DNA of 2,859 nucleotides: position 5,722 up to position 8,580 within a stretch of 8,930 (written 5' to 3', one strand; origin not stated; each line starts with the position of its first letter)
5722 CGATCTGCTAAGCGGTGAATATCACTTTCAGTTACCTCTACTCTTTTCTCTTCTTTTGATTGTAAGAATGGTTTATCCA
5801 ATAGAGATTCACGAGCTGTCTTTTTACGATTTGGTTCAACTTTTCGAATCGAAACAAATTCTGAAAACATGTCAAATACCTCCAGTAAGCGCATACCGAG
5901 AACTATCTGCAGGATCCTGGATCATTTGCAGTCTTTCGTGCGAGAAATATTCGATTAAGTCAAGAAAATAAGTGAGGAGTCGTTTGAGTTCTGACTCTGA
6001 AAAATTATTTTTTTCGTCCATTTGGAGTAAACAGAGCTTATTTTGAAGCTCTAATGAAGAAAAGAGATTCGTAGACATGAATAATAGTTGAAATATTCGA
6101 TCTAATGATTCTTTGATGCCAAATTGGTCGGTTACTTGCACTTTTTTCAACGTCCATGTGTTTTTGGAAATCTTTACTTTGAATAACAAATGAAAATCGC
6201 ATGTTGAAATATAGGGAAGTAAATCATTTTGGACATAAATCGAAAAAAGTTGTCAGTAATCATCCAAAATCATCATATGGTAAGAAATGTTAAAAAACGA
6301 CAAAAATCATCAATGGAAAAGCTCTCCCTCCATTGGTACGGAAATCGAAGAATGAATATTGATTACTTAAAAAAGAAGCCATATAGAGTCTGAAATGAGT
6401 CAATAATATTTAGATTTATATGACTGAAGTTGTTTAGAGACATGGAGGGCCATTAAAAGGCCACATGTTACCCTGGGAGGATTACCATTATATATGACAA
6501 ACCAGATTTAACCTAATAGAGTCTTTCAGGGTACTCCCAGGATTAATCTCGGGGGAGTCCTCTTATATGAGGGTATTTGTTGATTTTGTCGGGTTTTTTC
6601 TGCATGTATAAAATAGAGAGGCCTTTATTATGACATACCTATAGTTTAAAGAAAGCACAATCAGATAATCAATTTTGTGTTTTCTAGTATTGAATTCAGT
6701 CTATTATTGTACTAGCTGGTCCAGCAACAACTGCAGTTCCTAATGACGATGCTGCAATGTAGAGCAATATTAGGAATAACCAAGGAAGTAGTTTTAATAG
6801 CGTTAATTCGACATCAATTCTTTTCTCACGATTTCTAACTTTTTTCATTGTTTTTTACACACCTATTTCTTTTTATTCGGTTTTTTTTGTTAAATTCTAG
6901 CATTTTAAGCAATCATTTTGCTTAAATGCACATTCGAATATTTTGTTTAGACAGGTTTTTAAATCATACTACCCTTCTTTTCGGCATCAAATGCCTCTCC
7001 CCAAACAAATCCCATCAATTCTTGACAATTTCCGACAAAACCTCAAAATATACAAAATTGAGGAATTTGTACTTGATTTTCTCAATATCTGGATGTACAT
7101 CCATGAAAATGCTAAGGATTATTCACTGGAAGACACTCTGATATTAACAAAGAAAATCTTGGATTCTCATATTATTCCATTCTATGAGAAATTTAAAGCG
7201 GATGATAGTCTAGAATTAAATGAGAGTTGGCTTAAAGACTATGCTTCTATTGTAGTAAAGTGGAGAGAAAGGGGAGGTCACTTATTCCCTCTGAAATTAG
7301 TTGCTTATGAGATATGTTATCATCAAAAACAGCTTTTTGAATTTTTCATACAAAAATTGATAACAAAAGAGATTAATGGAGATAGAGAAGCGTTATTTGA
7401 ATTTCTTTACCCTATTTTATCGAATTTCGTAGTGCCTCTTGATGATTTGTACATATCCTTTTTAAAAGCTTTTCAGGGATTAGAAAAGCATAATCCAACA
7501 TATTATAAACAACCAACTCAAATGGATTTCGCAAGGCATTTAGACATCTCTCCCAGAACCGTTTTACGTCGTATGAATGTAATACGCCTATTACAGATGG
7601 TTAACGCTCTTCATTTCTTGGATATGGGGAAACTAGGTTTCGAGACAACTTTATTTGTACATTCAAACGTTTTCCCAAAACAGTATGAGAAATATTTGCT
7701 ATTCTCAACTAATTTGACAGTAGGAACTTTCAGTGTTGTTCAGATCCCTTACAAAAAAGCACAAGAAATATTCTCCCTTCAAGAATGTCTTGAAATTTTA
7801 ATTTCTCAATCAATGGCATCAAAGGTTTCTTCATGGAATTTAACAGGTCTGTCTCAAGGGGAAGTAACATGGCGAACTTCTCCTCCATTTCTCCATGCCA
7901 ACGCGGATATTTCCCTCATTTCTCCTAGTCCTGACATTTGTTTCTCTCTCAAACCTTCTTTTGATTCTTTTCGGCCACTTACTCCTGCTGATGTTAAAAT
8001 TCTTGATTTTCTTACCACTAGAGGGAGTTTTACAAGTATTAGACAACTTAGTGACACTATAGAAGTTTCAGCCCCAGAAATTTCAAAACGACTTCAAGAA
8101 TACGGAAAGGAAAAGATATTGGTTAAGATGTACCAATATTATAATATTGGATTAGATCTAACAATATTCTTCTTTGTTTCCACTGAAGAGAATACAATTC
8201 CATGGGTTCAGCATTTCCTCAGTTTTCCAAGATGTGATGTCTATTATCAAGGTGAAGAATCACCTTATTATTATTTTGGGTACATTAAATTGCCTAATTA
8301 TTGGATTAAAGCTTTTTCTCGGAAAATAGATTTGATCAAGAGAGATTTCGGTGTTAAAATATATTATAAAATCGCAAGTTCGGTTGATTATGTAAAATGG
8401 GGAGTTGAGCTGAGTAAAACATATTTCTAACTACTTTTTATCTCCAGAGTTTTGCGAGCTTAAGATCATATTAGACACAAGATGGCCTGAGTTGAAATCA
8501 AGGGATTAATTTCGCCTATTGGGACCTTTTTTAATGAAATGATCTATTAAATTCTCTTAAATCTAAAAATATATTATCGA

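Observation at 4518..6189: Tandem duplication of a two-gene module (helical protein + winged-helix-like protein) of unrecognised family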

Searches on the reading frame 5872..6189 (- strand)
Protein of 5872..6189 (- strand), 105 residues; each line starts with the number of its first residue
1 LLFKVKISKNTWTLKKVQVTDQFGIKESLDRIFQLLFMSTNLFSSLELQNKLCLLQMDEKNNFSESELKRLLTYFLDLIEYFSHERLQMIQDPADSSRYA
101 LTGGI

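Call 3: search_protein_families(library=pfam, proteins=[window:5872-6189:-], max_evalue=1)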
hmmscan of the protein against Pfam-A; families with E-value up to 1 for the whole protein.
window:5872-6189:- (105 aa): 2 families
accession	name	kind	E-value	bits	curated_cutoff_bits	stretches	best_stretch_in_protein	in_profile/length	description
PF20781.2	TssR_C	-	0.052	14.2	25.7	1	32-86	64-118/141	TssR C-terminal domain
PF11768.14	Frtz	-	0.26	10.1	26.2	1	3-71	59-127/548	WD repeat-containing and planar cell polarity effector protein Fritz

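Call 22: find_homologous_proteins(query=window:5872-6138:-)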
Query window:5872-6138:- (88 aa): 29 proteins with E <= 0.001 among 29 candidates.
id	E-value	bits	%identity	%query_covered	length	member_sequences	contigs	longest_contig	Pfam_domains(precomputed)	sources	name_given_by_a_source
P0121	3.7e-49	182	100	100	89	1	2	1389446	-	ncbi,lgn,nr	ncbi:MAG: hypothetical protein JSU57_05425 [Candidatus Heimdallarchaeota archaeon]|nr:MAG: hypotheti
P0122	8.3e-42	158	87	99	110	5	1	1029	-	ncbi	-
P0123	1.2e-41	158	83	100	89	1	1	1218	-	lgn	-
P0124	4.9e-41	156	85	99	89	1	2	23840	-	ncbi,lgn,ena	-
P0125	3.3e-40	153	84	99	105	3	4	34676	-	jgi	-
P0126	1.0e-39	152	81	100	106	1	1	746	-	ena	-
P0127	2.9e-39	150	82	99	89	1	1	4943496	-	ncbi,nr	ncbi:MAG: hypothetical protein JSW11_00125 [Candidatus Heimdallarchaeota archaeon]|nr:MAG: hypotheti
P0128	1.1e-38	148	78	100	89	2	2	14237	-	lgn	-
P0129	2.7e-38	147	81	98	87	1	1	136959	-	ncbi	ncbi:MAG: hypothetical protein ACFFB5_18525 [Promethearchaeota archaeon]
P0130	4.2e-37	143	77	99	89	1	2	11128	-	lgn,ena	-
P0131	4.7e-37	143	79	99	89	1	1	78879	-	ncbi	ncbi:MAG: hypothetical protein ACXADY_03215 [Candidatus Hodarchaeales archaeon]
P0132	4.8e-37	143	78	99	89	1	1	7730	-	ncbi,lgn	ncbi:MAG: hypothetical protein ACFFAE_16880 [Candidatus Hodarchaeota archaeon]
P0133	8.0e-36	139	77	99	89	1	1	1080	-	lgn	-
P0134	9.1e-36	139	77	99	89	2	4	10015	-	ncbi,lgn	-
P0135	1.4e-35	138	77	99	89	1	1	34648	-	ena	-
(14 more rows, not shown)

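Call 34: search_protein_families(library=ncbifam, proteins=[window:5872-6138:-], max_evalue=1)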
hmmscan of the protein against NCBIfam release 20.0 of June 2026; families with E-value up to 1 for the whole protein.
window:5872-6138:- (88 aa): 0 families

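Call 35: search_protein_families(library=padloc, proteins=[window:5872-6138:-], max_evalue=1)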
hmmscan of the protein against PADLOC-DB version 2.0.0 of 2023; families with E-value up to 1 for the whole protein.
window:5872-6138:- (88 aa): 0 families

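Call 58: predict_structure(alignment_id=A5)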
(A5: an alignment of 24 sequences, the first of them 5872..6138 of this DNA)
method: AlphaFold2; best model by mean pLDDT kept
length: 88 residues; sequences in the alignment: 24
mean_pLDDT: 61.8   pTM: 0.36
mean pLDDT of the five models: 61.8, 58.8, 55.1, 53.6, 47.9
residues with pLDDT >= 90: 0; 70-90: 20; 50-70: 51; < 50: 17
segments of 3 or more residues with pLDDT < 50: 70-74, 81-88
pLDDT, mean of each block of 10 residues (from residue 1): 52 67 65 66 71 77 64 51 38
secondary structure, 60 per line:
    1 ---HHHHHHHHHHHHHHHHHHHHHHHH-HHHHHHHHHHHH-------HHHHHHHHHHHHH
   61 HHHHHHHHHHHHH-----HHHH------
elements in order: H4-27 H29-40 H48-73 H79-82
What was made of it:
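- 5872..6141 (-): S89: an 89-aa acidic (pI 4.6) helical protein and the obligate upstream partner of WH-A. Conserved helix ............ and C-terminus RYALTGG[FLI]. Call 58 (AF2: three helices, pLDDT 62, low confidence).
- On Ubiquitin-like modifiers (considered for S89 because of its C-terminal Gly-Gly): The AF2 model is all-helical, at low confidence (call 58).
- The C-terminal tail of S89 is unstructured in the model, so it may fold on a partner (call 58).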

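Call 63: fold_search(model_id=the predicted structure, library=pdb)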
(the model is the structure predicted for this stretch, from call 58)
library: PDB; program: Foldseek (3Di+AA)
matches with E <= 10: 27; with E <= 0.001: 0
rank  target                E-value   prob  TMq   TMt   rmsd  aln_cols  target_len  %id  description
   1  6dlm_A                4.0e+00  0.18  0.47  0.54   5.7        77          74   18  DHD127 (released 2018-12-19)
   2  4i0x_D                4.6e+00  0.09  0.38  0.40   7.0        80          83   12  Crystal structure of the Mycobacterum abscessus EsxEF (Mab_3112-Mab_3113) complex (released 2013-01-16)
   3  4afl_C                4.6e+00  0.06  0.26  0.23  10.2        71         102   20  The crystal structure of the ING4 dimerization domain reveals the functional organization of the ING family of chromat (released 2012-02-22)
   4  4afl_B                5.3e+00  0.06  0.26  0.24   9.9        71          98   20  The crystal structure of the ING4 dimerization domain reveals the functional organization of the ING family of chromat (released 2012-02-22)
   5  6swg_B                5.6e+00  0.21  0.57  0.66   4.0        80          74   19  Crystal structure of the TASOR-Periphilin core complex (released 2020-08-05)
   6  9cpc_3Q               6.0e+00  0.04  0.29  0.20  13.0        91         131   20  Atomic model of porcine brain ventricles cilia doublet microtubule (48-nm periodicity) (released 2024-10-23)
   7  6jqa_A                6.4e+00  0.07  0.37  0.38   6.9        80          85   15  Crystal structure of phyllogen, a phyllody inducing effector protein of phytoplasma. (released 2019-05-15)
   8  9w04_B                6.4e+00  0.06  0.27  0.11   7.8        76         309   16  Cryo-EM structure of TasH-tigRNA-dsDNA complex (released 2026-03-11)
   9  6vle_A                6.9e+00  0.10  0.41  0.11   5.7        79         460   15  Crystal structure of human alpha 1,6-fucosyltransferase, FUT8 in its Apo-form (released 2020-02-26)
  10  6dma_A                7.4e+00  0.06  0.36  0.42   5.2        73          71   18  DHD15_closed (released 2018-12-19)
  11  6jqa_B                7.4e+00  0.06  0.38  0.38   6.7        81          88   15  Crystal structure of phyllogen, a phyllody inducing effector protein of phytoplasma. (released 2019-05-15)
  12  9w04_A                7.4e+00  0.04  0.25  0.09   9.4        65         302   15  Cryo-EM structure of TasH-tigRNA-dsDNA complex (released 2026-03-11)
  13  21kl_B                7.9e+00  0.05  0.26  0.14   7.6        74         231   16  Cryo-EM structure of TasH-pre-tigRNA-dsDNA complex (released 2026-03-11)
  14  6dkm_D                7.9e+00  0.04  0.27  0.29   7.7        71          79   20  DHD131 (released 2018-12-19)
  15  7uh4_B                7.9e+00  0.02  0.25  0.21  10.7        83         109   20  LXG-associated alpha-helical protein D2 (LapD2) (released 2022-08-24)
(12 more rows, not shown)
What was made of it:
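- Tried and rejected: The model has low confidence (pLDDT 62, call 58), so its Foldseek hits are meaningless (call 63).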

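Call 65: search_solved_structures(query=A4, max_evalue=10)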
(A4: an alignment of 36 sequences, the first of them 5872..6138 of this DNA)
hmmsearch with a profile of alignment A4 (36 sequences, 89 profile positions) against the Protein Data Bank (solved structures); distinct sequences matched with E-value up to 10: 1.
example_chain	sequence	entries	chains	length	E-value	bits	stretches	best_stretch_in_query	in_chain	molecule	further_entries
8ula_A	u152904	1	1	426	0.73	13.3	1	22-64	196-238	Extracellular solute-binding protein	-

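Call 87: search_protein_families(library=pfam, alignment_id=A4, max_evalue=0.1)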
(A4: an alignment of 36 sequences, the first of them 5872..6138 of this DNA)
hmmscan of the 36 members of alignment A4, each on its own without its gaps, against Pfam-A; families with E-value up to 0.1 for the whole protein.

A. member 1, window:5872-6138:- (88 aa): 1 family
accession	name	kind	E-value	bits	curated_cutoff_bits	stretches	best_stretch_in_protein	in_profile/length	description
PF20781.2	TssR_C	-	0.032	14.9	25.7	1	15-69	64-118/141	TssR C-terminal domain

B. families by the number of members that match (of 36 scanned): 6 families
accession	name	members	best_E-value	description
PF20781.2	TssR_C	15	0.00015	TssR C-terminal domain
PF19909.4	DUF6382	1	0.0022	Domain of unknown function (DUF6382)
PF09860.14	DUF2087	1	0.023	Uncharacterized protein conserved in bacteria (DUF2087)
PF02870.21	Methyltransf_1N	1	0.063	6-O-methylguanine DNA methyltransferase, ribonuclease-like domain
PF19065.6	P8_CR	1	0.07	Minor capsid protein P8 central region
PF05766.18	NinG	1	0.089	Bacteriophage Lambda NinG protein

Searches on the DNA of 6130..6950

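Call 76: search_rna_families(source=window, start=6130, end=6950, threshold=evalue, max_evalue=1)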
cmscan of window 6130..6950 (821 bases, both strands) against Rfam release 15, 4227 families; matches with E-value up to 1: 0.
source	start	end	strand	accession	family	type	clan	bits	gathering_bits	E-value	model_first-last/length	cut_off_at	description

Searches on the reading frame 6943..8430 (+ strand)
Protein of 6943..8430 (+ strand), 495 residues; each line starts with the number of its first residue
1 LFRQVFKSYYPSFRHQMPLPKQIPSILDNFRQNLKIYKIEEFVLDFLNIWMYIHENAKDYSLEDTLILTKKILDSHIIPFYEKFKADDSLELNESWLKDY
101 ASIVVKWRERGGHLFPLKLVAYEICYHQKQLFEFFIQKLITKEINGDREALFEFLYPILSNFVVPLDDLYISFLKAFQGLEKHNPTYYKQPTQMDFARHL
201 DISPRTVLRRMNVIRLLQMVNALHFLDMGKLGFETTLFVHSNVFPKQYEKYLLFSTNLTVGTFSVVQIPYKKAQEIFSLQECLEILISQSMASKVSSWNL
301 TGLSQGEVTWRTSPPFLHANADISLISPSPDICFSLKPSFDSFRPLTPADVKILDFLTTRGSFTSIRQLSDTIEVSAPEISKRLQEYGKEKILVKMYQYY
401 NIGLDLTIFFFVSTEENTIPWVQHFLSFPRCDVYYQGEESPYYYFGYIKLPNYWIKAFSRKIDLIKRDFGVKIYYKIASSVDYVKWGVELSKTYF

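Call 3: search_protein_families(library=pfam, proteins=[window:6943-8430:+], max_evalue=1)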
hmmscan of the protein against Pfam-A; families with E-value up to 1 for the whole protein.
window:6943-8430:+ (495 aa): 4 families
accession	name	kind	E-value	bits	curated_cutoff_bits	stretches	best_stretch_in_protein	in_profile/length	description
PF13412.12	HTH_24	-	0.00075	19.5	21.9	1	349-386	4-40/48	Winged helix-turn-helix DNA-binding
PF13404.12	HTH_AsnC-type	-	0.00079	19.6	27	1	350-385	5-39/42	AsnC-type helix-turn-helix domain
PF08279.18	HTH_11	-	0.16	12.3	25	0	195-215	20-40/55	HTH domain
PF12802.13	MarR_2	-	0.24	12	27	0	346-386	3-43/61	MarR family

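Call 34: search_protein_families(library=ncbifam, proteins=[window:6943-8430:+], max_evalue=1)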
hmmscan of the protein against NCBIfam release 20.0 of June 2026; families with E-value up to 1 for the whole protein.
window:6943-8430:+ (495 aa): 3 families
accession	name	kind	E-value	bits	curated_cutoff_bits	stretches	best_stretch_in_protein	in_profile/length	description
NF041396.1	TranRegLrp_Halo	equivalog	0.018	14.9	190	1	351-424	8-83/149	HTH-type transcriptional regulator Lrp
TIGR03338.1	phnR_burk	equivalog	0.1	12.2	271.5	1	265-303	74-112/212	phosphonate utilization associated transcriptional regulator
TIGR04381.1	HTH_TypR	domain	0.74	9.9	30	1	362-389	20-47/49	TyrR/PhhR family helix-turn-helix DNA-binding protein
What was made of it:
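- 6943..8430 (+): HTH495: a divergently transcribed protein of about 480 aa with two HTH regions (Lrp/AsnC-type), from a paralog-rich family that often flanks S89-WH pairs. Calls 3, 34 (weak HTH_24, HTH_AsnC and Lrp hits).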

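Call 35: search_protein_families(library=padloc, proteins=[window:6943-8430:+], max_evalue=1)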
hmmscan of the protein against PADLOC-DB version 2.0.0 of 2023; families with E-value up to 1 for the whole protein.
window:6943-8430:+ (495 aa): 2 families
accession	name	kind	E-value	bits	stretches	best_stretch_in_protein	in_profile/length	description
PDLC01964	CARF_2OG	-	0.0023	15.2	1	389-488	170-273/353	-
PDLC01848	CARF3--CARF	-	0.0069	14.1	1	344-394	133-180/197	-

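Call 54: search_solved_structures(query=window:6943-8430:+, max_evalue=1)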
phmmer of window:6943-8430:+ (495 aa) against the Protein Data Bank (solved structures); distinct sequences matched with E-value up to 1: 0.
